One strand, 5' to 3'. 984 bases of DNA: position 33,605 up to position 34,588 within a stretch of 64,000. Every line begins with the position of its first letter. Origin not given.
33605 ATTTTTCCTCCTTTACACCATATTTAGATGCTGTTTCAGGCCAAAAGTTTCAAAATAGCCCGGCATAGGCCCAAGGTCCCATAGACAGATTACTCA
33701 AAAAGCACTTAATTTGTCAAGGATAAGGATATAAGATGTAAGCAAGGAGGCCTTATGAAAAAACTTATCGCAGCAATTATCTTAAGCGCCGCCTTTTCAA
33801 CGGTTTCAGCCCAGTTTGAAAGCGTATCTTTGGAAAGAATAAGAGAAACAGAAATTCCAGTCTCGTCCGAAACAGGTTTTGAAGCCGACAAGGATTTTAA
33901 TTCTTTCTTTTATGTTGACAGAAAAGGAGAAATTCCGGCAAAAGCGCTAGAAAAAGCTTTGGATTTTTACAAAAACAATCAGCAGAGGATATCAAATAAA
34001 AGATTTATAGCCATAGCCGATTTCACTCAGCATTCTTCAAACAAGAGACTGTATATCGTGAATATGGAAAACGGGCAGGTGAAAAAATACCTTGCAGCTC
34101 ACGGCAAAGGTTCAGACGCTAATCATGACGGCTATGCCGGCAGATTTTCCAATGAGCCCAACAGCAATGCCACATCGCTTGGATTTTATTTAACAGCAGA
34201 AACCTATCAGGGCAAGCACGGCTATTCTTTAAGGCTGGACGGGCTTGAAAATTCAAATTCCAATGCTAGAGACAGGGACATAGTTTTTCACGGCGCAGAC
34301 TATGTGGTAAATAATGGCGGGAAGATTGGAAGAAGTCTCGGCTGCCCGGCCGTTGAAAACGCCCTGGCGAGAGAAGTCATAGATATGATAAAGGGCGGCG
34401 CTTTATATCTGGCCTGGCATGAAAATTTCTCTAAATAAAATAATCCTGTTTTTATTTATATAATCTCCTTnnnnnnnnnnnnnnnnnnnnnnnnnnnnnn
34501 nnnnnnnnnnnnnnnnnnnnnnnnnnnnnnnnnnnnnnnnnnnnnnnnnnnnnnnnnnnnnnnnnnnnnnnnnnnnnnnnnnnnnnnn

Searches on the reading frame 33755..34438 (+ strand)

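Call 46: search_protein_families(library=pfam, proteins=[window:33755-34438:+], max_evalue=0.000001)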
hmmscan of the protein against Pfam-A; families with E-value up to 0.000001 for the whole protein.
window:33755-34438:+ (227 aa): 1 family
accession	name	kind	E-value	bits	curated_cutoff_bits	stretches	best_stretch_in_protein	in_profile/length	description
PF13645.11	YkuD_2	-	2e-52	177.5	27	1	59-219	4-167/169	L,D-transpeptidase catalytic domain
